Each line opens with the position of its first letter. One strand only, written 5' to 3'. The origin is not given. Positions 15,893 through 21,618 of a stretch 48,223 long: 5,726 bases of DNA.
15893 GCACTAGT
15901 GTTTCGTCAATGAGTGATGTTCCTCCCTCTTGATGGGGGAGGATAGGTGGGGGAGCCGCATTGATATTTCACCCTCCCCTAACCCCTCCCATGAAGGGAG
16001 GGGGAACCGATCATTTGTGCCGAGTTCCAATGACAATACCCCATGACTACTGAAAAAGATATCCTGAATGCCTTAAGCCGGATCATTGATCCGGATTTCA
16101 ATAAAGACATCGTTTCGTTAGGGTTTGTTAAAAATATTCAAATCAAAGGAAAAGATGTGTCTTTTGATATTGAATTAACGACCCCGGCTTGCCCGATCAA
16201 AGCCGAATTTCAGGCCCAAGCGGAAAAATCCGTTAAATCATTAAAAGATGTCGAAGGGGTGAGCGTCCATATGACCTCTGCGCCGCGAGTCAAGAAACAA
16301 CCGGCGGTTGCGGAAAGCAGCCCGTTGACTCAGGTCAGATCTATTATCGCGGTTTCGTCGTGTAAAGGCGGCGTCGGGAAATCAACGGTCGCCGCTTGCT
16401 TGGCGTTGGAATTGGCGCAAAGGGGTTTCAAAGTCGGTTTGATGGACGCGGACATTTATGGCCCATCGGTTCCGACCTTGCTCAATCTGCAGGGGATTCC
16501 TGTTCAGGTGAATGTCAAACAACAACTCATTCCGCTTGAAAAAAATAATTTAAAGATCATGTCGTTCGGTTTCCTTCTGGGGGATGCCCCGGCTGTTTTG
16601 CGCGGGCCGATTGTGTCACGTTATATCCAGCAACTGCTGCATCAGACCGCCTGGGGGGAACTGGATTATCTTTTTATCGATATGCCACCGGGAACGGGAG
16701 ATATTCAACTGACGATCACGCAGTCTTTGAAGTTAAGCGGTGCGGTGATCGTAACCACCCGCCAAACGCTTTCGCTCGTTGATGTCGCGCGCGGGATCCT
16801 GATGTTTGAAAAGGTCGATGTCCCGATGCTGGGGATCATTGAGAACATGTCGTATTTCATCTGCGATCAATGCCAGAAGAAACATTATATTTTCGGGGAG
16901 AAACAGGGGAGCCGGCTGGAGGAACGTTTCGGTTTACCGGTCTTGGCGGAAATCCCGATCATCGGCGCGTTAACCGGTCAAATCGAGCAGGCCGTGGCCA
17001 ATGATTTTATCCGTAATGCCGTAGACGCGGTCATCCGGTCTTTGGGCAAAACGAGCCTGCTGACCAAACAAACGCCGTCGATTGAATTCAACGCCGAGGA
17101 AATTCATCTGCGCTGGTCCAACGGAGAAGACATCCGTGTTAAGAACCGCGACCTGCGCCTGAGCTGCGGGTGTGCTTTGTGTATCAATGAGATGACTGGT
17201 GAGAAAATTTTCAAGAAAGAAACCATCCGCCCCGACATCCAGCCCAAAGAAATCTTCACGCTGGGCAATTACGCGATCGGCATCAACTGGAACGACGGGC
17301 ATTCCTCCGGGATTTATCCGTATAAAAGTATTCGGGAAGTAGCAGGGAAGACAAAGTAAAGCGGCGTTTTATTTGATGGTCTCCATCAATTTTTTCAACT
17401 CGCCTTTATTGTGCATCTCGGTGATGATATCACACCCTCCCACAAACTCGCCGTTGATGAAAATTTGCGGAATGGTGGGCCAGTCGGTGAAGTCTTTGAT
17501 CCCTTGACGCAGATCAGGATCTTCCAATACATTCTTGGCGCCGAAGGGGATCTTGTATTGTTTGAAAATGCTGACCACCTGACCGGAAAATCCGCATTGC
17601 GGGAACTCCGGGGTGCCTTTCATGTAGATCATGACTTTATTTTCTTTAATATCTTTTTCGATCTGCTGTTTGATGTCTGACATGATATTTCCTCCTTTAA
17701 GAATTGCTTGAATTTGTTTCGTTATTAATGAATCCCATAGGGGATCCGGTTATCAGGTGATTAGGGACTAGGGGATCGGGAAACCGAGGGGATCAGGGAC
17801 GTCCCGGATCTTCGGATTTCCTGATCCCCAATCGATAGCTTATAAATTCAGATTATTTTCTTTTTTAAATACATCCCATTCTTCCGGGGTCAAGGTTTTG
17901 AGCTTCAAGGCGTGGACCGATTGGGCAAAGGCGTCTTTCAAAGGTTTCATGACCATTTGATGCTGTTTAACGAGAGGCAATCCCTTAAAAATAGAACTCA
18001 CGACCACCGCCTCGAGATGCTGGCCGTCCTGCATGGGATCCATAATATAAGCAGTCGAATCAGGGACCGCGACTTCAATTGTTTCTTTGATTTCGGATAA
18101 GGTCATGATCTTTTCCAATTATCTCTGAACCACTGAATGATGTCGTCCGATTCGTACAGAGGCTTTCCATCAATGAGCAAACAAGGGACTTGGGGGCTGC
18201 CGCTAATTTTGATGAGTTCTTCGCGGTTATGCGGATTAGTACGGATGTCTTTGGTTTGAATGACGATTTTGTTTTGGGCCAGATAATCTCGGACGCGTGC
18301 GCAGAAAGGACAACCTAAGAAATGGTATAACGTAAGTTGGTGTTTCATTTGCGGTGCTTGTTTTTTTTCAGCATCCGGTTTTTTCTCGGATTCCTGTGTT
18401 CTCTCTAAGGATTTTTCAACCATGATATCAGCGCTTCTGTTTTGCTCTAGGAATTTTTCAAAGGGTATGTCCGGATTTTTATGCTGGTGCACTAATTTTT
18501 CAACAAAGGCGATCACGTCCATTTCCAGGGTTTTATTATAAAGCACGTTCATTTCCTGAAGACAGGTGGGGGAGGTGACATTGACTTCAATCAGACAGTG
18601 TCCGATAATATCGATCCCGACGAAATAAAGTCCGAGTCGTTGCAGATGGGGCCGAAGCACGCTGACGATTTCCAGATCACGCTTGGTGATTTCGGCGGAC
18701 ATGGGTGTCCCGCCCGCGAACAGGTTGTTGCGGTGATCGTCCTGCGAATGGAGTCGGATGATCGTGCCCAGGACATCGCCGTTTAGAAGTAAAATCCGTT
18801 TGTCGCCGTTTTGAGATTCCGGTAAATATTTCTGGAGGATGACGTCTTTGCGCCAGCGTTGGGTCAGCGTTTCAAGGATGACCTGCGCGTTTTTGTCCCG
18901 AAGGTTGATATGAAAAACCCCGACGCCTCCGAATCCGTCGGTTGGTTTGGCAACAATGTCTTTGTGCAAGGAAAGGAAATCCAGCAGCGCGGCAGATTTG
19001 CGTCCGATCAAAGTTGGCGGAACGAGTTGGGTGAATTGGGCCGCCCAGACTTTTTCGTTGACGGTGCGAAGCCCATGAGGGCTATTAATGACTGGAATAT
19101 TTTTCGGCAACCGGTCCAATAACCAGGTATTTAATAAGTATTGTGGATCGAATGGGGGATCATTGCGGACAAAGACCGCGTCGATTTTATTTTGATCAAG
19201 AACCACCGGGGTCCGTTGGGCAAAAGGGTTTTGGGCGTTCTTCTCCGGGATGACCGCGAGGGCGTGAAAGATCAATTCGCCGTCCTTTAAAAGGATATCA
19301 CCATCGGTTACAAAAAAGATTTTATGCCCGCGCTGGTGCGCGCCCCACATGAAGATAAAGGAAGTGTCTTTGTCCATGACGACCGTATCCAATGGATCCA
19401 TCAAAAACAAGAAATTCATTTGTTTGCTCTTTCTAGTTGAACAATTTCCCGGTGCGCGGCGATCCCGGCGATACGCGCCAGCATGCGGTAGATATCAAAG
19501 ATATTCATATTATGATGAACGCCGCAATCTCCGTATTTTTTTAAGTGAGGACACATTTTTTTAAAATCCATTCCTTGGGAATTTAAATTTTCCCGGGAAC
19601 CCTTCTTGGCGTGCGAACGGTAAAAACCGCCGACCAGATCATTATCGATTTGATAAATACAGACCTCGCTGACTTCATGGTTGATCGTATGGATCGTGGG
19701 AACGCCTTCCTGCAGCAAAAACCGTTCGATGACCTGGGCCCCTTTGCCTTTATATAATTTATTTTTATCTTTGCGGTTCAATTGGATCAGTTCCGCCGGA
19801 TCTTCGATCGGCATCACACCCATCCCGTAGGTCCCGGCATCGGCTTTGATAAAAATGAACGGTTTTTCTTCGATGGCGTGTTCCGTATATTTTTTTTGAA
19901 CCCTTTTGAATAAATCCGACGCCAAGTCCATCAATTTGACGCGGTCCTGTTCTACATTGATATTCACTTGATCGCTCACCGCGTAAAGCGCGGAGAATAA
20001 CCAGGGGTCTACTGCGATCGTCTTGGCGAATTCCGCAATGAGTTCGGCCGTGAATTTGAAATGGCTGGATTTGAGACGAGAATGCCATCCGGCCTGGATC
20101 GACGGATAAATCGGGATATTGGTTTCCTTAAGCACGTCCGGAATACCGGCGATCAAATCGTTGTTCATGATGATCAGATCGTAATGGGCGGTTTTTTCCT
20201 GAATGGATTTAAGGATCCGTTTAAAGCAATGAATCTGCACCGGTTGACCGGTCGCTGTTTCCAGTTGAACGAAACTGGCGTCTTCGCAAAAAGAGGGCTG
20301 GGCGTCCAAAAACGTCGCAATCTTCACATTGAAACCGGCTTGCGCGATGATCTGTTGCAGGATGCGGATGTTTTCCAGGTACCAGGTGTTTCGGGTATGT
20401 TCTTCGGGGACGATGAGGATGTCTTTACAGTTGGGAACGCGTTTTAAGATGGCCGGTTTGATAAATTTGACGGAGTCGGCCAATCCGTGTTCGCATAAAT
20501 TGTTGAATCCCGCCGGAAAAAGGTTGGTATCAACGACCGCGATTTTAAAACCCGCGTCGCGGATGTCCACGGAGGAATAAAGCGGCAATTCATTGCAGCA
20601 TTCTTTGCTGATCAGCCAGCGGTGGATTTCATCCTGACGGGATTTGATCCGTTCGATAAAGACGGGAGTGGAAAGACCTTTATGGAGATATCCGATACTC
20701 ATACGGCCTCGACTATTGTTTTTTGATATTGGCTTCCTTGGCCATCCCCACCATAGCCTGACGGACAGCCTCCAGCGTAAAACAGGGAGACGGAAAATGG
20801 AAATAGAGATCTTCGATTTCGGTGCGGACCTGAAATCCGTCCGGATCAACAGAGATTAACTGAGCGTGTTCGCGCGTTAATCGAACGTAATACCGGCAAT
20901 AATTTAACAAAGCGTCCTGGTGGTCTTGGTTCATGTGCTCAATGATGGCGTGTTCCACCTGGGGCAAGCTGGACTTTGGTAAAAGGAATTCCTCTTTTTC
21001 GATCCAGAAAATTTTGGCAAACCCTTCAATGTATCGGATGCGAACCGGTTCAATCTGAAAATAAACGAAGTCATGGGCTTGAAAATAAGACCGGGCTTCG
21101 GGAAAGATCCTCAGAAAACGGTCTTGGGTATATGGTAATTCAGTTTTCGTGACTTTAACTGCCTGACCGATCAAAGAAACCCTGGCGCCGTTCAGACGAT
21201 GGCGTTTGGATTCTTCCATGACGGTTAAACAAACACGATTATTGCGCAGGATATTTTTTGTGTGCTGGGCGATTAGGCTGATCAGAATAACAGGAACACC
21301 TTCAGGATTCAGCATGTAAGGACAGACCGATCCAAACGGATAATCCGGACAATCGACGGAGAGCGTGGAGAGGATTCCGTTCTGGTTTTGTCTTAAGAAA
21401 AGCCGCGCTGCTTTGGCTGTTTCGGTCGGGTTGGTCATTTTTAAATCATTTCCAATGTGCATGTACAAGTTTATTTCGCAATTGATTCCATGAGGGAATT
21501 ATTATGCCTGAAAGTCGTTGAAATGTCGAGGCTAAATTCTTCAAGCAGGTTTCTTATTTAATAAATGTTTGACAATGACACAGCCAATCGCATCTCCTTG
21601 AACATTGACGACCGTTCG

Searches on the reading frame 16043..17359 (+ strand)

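Call 76: search_protein_families(library=pfam, proteins=[window:16043-17359:+], max_evalue=0.001)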
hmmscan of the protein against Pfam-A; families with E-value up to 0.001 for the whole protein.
window:16043-17359:+ (438 aa): 7 families
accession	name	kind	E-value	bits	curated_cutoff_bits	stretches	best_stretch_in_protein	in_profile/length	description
PF10609.15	ParA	-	5.7e-88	294.9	27.1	1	97-317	1-222/246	NUBPL iron-transfer P-loop NTPase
PF01883.24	FeS_assembly_P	-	2.5e-21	76.1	23.5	1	4-75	1-73/73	Iron-sulfur cluster assembly protein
PF06155.17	GBBH-like_N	-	7.6e-19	68.7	22.8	1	351-430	7-84/85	Gamma-butyrobetaine hydroxylase-like, N-terminal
PF13614.12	AAA_31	-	2.3e-11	44.4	27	1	101-240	3-148/177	AAA domain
PF01656.29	CbiA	-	1.8e-09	38.1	25.4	1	102-305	1-110/125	CobQ/CobB/MinD/ParA nucleotide binding domain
PF02374.21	ArsA_ATPase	-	1.6e-05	24.7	24.3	1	106-137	7-38/305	Anion-transporting ATPase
PF09140.17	MipZ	-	4.6e-05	23.3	20.7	1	101-139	2-40/262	ATPase MipZ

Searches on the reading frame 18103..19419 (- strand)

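Call 76: search_protein_families(library=pfam, proteins=[window:18103-19419:-], max_evalue=0.001)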
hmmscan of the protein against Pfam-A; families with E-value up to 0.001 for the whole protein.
window:18103-19419:- (438 aa): 8 families
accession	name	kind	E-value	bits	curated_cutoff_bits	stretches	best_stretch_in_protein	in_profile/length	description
PF02955.21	GSH-S_ATP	-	4.6e-57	192.7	23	1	122-293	1-173/175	Prokaryotic glutathione synthetase, ATP-grasp domain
PF02951.20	GSH-S_N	-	2e-28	99.3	21.3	1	1-118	1-119/119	Prokaryotic glutathione synthetase, N-terminal domain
PF00462.30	Glutaredoxin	-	6e-14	52.4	22.9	1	363-419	2-58/60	Glutaredoxin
PF13417.12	GST_N_3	-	1.1e-13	51.8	22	1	364-433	1-69/75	Glutathione S-transferase, N-terminal domain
PF08443.16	RimK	-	4.8e-13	49.6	21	1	143-285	31-169/188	RimK-like ATP-grasp domain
PF13409.12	GST_N_2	-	8.6e-12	45.9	25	1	370-431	2-67/70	Glutathione S-transferase, N-terminal domain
PF02798.26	GST_N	-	2e-09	38.1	20.9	1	361-427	2-70/76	Glutathione S-transferase, N-terminal domain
PF14398.11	ATPgrasp_YheCD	-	2.5e-05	24.1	26.8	1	127-181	23-77/255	YheC/D like ATP-grasp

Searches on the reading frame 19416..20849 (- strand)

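Call 76: search_protein_families(library=pfam, proteins=[window:19416-20849:-], max_evalue=0.001)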
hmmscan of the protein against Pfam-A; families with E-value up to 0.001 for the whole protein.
window:19416-20849:- (477 aa): 1 family
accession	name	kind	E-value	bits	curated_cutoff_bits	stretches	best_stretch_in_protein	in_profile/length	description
PF08886.16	GshA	-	3.8e-125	418.1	25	1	67-469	3-402/402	Glutamate-cysteine ligase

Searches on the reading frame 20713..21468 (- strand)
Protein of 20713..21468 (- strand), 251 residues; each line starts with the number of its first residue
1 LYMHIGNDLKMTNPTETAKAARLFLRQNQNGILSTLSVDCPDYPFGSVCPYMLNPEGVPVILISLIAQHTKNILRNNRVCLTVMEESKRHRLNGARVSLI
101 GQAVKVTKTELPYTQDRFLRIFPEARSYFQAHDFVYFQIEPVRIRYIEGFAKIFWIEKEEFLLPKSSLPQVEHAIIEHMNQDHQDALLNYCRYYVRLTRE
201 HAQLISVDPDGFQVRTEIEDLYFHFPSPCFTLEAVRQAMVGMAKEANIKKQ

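Call 76: search_protein_families(library=pfam, proteins=[window:20713-21468:-], max_evalue=0.001)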
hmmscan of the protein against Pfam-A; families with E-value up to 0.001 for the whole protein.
window:20713-21468:- (251 aa): 3 families
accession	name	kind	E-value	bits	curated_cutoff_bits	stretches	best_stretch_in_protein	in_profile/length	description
PF13883.13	CREG_beta-barrel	-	2.4e-20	73.6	27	1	14-161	3-165/167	CREG, beta-barrel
PF10615.14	DUF2470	-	8.1e-17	62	22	1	174-242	3-77/77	Domain of unknown function (DUF2470)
PF01243.27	PNPOx_N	-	8.3e-10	39.5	28.1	1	19-146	3-118/120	Pyridoxamine 5'-phosphate oxidase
